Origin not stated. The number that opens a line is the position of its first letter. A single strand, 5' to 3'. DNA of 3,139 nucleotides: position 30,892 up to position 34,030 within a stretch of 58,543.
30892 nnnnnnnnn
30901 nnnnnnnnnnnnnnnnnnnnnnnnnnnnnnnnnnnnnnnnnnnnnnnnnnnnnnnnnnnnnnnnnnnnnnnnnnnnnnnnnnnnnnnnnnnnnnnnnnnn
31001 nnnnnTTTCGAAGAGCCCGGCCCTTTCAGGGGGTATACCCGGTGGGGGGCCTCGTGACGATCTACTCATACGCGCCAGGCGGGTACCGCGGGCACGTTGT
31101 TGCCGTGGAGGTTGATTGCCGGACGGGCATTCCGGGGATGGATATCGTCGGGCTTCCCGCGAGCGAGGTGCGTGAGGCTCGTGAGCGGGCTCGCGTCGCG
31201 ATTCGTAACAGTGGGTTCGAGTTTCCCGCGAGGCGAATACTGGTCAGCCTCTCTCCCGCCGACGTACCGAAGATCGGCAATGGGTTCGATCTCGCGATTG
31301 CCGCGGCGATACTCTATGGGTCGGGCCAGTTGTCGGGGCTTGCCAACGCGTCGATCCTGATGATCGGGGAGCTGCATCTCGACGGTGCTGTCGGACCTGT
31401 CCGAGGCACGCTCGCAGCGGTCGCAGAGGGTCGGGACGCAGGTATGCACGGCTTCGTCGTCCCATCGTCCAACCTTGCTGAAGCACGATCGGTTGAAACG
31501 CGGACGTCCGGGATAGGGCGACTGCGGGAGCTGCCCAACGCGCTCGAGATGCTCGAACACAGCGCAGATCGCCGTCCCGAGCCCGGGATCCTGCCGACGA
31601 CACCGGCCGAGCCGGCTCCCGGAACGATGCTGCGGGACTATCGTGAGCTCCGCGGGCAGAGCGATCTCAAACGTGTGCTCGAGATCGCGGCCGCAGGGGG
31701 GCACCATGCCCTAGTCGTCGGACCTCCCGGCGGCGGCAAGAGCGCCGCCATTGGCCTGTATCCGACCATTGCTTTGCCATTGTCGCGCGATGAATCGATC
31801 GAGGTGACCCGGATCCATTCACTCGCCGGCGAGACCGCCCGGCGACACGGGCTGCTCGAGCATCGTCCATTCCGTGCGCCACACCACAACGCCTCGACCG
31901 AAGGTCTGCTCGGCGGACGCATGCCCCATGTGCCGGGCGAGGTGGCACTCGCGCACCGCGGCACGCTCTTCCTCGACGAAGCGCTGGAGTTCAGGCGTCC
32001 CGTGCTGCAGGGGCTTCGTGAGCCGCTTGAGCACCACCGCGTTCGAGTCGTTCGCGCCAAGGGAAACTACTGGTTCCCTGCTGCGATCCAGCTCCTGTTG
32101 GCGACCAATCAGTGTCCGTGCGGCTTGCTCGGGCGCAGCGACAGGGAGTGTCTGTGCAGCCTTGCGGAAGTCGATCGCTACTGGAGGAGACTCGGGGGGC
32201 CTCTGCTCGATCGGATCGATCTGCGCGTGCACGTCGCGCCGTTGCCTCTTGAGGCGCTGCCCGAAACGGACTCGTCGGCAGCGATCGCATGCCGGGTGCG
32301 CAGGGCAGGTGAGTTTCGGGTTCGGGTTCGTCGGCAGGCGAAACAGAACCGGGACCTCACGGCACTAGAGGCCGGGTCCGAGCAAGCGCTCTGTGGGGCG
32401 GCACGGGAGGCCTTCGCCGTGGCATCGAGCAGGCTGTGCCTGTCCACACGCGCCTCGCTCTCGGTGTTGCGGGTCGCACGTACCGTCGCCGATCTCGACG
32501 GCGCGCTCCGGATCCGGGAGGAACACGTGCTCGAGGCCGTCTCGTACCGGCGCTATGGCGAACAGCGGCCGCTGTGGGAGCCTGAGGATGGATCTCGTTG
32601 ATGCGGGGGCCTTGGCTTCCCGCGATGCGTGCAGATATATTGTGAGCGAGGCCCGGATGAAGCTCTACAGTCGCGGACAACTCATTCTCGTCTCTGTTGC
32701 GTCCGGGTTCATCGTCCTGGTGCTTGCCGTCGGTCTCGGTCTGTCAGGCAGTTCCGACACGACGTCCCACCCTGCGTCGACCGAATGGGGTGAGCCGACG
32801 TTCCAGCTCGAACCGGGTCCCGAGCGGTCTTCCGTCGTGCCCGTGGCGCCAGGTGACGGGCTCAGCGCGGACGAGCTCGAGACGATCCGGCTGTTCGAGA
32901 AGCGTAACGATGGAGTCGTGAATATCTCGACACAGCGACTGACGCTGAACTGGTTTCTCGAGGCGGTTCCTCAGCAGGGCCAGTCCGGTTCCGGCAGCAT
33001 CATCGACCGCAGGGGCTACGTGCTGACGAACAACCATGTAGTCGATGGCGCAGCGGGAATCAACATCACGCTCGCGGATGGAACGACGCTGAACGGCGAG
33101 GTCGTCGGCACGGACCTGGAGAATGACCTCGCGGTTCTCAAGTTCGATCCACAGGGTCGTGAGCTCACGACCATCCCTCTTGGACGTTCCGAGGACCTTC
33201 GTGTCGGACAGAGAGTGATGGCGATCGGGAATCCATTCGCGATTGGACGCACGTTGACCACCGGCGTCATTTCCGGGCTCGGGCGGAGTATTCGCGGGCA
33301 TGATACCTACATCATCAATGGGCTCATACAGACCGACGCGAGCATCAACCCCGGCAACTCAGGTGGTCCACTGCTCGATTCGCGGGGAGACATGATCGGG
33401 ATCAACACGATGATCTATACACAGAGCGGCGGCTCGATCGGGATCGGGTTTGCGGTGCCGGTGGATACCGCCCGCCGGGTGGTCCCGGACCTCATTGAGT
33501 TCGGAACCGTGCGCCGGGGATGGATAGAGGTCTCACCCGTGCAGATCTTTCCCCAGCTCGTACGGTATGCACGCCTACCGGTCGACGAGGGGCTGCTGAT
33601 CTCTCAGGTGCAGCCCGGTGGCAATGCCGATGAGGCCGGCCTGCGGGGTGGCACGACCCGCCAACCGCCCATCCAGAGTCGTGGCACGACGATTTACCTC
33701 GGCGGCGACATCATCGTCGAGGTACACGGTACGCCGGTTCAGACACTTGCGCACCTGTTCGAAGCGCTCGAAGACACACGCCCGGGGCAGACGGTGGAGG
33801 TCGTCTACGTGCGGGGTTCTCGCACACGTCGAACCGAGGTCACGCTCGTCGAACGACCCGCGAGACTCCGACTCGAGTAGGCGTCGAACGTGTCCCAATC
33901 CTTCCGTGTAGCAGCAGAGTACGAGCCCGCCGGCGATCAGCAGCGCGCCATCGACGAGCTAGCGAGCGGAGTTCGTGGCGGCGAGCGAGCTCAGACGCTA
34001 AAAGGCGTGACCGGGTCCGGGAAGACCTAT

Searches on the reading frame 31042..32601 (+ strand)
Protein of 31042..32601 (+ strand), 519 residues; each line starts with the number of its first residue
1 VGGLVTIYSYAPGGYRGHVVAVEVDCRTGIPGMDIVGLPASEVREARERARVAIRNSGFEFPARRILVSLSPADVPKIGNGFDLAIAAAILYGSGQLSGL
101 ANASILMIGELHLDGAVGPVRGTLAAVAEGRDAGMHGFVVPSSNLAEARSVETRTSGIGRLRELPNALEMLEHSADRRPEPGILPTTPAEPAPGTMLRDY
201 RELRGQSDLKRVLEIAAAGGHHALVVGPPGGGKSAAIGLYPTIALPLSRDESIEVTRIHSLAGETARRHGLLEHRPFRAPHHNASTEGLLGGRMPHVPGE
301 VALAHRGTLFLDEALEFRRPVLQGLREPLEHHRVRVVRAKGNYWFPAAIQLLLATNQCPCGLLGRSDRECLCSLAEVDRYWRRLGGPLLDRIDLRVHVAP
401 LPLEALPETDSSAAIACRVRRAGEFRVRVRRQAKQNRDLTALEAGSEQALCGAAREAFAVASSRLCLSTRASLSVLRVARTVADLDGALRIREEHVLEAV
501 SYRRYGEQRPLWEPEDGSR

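Call 22: search_protein_families(library=pfam, proteins=[window:31042-32601:+], max_evalue=0.01)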
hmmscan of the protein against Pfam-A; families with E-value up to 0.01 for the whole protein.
window:31042-32601:+ (519 aa): 4 families
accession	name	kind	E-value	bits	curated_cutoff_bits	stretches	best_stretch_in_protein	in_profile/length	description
PF01078.27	Mg_chelatase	-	2e-71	240.1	20.3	1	199-402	1-203/207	Magnesium chelatase, subunit ChlI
PF13541.12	ChlI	-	2.5e-37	127.9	27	1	22-144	1-121/121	Subunit ChlI of Mg-chelatase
PF13335.12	Mg_chelatase_C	-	1.6e-14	54.7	26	1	410-503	2-94/94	Magnesium chelatase, subunit ChlI C-terminal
PF17863.7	AAA_lid_2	-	0.0088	16.2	22.7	0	462-500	8-46/74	AAA lid domain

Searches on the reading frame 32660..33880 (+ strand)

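Call 22: search_protein_families(library=pfam, proteins=[window:32660-33880:+], max_evalue=0.01)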
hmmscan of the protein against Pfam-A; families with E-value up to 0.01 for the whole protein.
window:32660-33880:+ (406 aa): 6 families
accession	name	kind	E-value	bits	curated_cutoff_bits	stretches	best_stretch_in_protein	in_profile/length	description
PF13365.12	Trypsin_2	-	1.2e-35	123.8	27.6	1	110-248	1-144/144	Trypsin-like peptidase domain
PF00089.32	Trypsin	-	5.2e-21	75.9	20.6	1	110-273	27-218/220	Trypsin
PF13180.12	PDZ_2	-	3.4e-09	37.3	27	1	309-396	11-80/80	PDZ domain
PF17820.7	PDZ_6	-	7.4e-07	29.3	27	0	349-385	19-54/54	PDZ domain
PF00595.29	PDZ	-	0.0012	19.6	23.2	0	349-381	46-78/81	PDZ domain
PF10459.15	Peptidase_S46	-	0.0014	17.9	22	0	226-249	627-650/698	Peptidase S46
